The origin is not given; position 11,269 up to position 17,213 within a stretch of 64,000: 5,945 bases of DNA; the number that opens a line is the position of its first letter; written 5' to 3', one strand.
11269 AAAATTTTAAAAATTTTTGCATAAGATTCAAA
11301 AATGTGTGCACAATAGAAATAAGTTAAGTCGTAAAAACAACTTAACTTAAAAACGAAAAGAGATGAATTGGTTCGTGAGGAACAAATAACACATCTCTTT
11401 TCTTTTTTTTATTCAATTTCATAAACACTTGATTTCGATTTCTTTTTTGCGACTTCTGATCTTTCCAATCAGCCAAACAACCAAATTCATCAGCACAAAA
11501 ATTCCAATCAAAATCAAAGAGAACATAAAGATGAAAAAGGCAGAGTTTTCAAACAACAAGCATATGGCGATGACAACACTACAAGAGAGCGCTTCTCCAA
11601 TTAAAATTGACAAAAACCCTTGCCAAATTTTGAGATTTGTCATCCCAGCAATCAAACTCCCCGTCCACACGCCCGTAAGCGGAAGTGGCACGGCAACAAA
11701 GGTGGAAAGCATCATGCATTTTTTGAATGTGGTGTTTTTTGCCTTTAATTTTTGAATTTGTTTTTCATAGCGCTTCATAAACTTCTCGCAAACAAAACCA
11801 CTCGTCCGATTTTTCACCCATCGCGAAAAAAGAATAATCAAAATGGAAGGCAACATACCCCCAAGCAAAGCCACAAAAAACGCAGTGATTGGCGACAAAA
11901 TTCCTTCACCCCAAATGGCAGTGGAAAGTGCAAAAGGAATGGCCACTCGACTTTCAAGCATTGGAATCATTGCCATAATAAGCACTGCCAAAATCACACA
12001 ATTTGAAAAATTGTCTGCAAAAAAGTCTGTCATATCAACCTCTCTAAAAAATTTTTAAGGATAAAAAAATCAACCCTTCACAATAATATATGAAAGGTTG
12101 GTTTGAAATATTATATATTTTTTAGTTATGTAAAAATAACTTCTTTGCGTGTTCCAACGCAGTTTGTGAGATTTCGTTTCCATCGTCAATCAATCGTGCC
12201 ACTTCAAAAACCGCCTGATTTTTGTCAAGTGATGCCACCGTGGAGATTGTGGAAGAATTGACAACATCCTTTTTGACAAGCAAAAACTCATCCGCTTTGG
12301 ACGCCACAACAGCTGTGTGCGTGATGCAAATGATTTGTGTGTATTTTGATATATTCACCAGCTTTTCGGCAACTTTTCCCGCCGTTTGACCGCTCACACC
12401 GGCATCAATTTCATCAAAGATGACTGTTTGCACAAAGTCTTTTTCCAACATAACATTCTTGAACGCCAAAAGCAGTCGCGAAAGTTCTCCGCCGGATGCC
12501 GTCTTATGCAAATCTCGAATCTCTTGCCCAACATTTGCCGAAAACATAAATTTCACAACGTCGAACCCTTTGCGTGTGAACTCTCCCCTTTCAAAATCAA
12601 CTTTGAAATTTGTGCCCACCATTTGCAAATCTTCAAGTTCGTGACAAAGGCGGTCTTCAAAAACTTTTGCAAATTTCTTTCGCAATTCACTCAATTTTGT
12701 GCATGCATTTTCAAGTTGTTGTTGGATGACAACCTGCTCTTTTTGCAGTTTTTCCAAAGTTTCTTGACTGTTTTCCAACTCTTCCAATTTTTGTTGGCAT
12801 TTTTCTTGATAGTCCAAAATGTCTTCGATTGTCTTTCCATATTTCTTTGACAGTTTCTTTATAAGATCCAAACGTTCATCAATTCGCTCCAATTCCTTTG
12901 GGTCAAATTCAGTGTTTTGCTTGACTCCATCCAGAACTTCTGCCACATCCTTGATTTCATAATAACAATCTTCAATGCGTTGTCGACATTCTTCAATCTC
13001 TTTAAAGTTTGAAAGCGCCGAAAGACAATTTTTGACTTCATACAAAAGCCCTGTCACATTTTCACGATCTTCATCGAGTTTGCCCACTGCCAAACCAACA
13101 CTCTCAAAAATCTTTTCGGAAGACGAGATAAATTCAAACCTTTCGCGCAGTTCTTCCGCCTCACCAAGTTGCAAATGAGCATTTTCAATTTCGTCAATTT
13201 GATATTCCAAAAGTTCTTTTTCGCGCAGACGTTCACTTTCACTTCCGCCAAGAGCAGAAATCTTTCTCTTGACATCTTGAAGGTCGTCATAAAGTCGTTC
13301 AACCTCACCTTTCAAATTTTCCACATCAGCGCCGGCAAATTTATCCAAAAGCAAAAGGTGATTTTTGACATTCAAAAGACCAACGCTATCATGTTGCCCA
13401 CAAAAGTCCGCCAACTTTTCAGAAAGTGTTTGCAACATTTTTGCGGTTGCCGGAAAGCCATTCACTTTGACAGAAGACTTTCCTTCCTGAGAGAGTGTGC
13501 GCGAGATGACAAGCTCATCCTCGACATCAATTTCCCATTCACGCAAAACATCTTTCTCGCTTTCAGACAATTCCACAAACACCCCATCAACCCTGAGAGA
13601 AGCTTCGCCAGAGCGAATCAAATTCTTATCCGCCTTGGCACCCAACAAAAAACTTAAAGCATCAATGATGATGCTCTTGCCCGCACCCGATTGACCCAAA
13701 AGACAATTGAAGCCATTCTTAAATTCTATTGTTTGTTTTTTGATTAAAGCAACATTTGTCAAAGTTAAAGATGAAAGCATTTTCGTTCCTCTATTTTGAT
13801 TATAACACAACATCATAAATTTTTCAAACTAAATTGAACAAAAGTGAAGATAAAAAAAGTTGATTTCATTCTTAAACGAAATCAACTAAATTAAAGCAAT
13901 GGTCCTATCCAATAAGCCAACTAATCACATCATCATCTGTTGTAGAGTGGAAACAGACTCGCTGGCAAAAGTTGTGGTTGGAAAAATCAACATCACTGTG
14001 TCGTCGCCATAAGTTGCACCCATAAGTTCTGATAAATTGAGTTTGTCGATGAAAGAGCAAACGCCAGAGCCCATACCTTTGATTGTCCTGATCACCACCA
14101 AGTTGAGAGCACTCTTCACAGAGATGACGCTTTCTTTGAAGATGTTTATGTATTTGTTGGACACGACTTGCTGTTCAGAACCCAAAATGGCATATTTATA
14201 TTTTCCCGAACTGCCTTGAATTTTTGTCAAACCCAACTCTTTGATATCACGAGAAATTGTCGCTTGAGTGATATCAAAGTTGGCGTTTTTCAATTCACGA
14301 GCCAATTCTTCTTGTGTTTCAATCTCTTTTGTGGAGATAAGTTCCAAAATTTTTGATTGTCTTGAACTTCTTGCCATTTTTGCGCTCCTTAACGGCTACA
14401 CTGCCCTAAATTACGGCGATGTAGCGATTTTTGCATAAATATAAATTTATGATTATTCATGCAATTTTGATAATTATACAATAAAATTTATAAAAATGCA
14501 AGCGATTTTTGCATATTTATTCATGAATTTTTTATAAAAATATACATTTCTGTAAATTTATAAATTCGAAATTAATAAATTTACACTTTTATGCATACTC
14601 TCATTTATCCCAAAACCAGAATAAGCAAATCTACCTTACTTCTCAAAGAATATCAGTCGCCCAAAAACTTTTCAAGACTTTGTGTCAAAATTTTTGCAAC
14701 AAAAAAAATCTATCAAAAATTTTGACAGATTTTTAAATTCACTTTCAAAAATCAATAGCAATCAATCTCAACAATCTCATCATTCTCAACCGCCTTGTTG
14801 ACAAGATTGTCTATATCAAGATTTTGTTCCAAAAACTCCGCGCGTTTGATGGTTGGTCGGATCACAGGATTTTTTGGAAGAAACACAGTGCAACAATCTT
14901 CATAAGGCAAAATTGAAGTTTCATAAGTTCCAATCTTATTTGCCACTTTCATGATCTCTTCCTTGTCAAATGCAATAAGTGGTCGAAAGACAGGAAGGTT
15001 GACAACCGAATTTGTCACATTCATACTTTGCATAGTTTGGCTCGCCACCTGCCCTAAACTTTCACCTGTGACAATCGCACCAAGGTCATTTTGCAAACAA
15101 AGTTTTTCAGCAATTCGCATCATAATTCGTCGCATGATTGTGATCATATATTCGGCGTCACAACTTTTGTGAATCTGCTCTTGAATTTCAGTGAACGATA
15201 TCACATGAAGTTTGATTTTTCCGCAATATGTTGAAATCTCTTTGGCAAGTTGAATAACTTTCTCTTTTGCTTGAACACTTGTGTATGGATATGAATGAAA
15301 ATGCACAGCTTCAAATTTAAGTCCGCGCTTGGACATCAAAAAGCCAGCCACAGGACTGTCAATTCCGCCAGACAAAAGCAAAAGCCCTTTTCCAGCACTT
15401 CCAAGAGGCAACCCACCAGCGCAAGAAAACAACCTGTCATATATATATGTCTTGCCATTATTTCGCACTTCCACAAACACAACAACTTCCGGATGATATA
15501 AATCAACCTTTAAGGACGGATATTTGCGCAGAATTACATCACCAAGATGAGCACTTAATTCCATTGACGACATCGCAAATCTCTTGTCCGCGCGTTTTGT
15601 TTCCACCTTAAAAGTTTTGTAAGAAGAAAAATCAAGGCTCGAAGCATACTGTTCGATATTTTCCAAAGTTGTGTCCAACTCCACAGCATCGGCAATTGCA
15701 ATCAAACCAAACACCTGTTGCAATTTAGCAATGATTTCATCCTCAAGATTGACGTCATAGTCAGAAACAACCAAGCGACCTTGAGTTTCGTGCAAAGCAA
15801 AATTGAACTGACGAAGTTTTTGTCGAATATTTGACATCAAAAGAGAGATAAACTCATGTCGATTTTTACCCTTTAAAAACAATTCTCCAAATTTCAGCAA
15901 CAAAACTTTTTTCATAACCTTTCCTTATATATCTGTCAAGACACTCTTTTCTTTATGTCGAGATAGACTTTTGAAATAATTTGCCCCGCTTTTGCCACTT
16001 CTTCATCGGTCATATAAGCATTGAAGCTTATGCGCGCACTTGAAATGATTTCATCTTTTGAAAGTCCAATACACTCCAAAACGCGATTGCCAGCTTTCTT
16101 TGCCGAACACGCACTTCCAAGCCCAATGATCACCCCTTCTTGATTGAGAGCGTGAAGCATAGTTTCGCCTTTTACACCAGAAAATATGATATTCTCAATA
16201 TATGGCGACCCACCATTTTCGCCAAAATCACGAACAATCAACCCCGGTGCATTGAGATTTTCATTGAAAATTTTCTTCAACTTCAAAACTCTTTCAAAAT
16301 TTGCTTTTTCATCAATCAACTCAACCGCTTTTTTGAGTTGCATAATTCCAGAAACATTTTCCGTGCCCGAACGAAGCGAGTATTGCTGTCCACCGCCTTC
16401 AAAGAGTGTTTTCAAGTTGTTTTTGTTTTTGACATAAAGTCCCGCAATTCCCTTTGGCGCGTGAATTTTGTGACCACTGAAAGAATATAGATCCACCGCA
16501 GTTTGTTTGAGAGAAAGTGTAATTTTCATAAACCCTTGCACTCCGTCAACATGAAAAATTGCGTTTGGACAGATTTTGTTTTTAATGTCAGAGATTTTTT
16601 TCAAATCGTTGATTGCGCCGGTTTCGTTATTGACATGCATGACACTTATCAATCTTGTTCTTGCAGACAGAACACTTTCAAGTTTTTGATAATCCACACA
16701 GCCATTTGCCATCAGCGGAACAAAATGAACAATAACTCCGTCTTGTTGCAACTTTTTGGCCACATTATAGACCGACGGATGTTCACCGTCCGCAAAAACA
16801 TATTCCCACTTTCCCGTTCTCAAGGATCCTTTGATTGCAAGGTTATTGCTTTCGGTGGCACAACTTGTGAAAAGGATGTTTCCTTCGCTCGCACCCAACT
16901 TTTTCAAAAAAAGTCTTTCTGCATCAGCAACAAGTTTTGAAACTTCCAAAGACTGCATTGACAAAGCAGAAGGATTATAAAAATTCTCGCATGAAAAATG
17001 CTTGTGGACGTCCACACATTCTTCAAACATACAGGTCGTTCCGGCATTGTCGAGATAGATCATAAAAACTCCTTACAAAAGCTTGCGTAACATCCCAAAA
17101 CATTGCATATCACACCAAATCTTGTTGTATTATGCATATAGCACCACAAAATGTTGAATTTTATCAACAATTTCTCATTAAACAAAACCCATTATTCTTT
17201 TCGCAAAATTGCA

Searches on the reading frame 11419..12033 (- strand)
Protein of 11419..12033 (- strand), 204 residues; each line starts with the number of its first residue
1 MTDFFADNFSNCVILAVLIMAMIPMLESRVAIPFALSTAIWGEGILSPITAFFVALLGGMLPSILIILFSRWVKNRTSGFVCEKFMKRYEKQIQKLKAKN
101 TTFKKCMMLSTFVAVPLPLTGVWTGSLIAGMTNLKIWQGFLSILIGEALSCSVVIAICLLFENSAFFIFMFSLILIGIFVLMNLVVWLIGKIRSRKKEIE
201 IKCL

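Call 17: search_protein_families(library=pfam, proteins=[window:11419-12033:-], max_evalue=1e-8)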
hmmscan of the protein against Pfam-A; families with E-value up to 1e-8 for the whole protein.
window:11419-12033:- (204 aa): 1 family
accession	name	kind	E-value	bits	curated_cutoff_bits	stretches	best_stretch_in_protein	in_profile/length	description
PF06695.16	Sm_multidrug_ex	-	1.1e-22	81.4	30.7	1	27-152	1-120/121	Putative small multi-drug export protein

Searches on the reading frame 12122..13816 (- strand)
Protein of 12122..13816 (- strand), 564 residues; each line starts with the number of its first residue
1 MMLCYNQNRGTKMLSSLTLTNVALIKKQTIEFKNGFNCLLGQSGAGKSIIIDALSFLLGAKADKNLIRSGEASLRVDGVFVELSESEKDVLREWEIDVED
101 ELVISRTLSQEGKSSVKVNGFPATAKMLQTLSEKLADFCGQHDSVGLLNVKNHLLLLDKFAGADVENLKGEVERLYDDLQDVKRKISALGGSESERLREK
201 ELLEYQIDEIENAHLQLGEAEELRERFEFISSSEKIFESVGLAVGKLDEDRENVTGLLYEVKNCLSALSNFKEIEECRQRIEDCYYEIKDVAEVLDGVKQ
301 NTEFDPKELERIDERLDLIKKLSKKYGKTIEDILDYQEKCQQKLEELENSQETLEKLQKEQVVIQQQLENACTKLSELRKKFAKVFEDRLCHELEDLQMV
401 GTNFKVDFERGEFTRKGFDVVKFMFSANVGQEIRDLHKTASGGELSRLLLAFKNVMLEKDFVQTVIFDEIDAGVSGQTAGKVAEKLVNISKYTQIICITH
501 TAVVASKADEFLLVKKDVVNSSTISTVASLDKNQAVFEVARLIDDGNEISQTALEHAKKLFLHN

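Call 17: search_protein_families(library=pfam, proteins=[window:12122-13816:-], max_evalue=1e-8)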
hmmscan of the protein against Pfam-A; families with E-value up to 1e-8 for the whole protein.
window:12122-13816:- (564 aa): 3 families
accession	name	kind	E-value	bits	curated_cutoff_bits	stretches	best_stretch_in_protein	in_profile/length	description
PF02463.25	SMC_N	-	3.2e-19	69.7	40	1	14-516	2-213/220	RecF/RecN/SMC N terminal domain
PF13476.12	AAA_23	-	8.3e-13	49.9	27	1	16-212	1-191/201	AAA domain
PF13175.12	AAA_15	-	5.1e-09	36.7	32.1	0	13-502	1-371/374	AAA ATPase domain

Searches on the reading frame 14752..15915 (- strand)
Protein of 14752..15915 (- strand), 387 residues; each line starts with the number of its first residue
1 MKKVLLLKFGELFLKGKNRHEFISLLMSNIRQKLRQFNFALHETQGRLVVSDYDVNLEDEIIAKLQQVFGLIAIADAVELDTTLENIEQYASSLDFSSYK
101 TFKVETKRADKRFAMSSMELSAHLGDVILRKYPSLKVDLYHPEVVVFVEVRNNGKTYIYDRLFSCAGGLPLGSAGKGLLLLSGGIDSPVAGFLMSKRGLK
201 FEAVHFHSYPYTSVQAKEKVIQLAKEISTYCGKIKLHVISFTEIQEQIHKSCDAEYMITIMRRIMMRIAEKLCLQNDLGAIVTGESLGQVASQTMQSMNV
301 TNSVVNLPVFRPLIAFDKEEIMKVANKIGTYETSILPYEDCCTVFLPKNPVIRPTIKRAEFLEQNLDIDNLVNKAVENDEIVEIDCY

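Call 17: search_protein_families(library=pfam, proteins=[window:14752-15915:-], max_evalue=1e-8)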
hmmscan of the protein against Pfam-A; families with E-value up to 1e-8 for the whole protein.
window:14752-15915:- (387 aa): 3 families
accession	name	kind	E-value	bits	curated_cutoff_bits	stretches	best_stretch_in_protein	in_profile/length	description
PF02568.20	ThiI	-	6.8e-68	228.6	20.5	1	172-366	1-195/197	Thiamine biosynthesis protein (ThiI)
PF22025.1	ThiI_fer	-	8.9e-18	64.9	25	1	5-73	2-70/72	ThiI ferredoxin-like domain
PF02926.22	THUMP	-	3.2e-15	56.7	20.6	1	82-158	2-81/84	THUMP domain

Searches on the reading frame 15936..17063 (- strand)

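Call 8: search_protein_families(library=ncbifam, proteins=[window:15936-17063:-], max_evalue=0.00001)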
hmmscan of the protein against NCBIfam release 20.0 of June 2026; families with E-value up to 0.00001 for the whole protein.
window:15936-17063:- (375 aa): 14 families
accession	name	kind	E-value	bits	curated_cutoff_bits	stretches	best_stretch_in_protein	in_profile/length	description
TIGR03402.1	FeS_nifS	equivalog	2.8e-79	266.6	530.75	1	2-365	1-368/379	cysteine desulfurase NifS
TIGR03403.1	nifS_epsilon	equivalog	4e-68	230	587.7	1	2-365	1-371/382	NifS family cysteine desulfurase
TIGR03235.1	DNA_S_dndA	equivalog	6e-68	229.7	480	1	3-346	1-352/353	cysteine desulfurase DndA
TIGR02006.1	IscS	equivalog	4.2e-64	217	643.2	1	2-365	5-373/402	IscS subfamily cysteine desulfurase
NF010611.0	PRK14012.1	equivalog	4.4e-64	216.9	548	1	2-365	7-377/406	IscS subfamily cysteine desulfurase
NF002806.0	PRK02948.1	subfamily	1.8e-58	198.4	304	1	1-366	1-371/381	IscS subfamily cysteine desulfurase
TIGR01979.1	sufS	subfamily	1.9e-32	112.7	475.1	1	1-359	19-391/403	SufS family cysteine desulfurase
TIGR01977.1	am_tr_V_EF2568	hypoth_equivalog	3.7e-32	111.8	377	1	2-364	1-374/376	cysteine desulfurase family protein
NF008126.0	PRK10874.1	equivalog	1.2e-23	83.9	607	1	2-358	21-387/401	cysteine desulfurase CsdA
TIGR03392.1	FeS_syn_CsdA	equivalog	2.7e-23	82.8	493.6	1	2-358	18-384/398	cysteine desulfurase CsdA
NF006791.0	PRK09295.1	equivalog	3.5e-21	75.8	661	1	2-228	25-256/406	cysteine desulfurase SufS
NF041166.1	f2_encap_cargo1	exception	1.9e-19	70.3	800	1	2-226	247-476/623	family 2A encapsulin nanocompartment cargo protein cysteine desulfurase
NF040779.1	Sec_lyase_SclA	exception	1.2e-17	64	525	1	2-262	1-275/378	selenocysteine lyase SclA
TIGR01976.1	am_tr_V_VC1184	hypoth_equivalog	5.3e-16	58.9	352.35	1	1-213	19-233/401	cysteine desulfurase-like protein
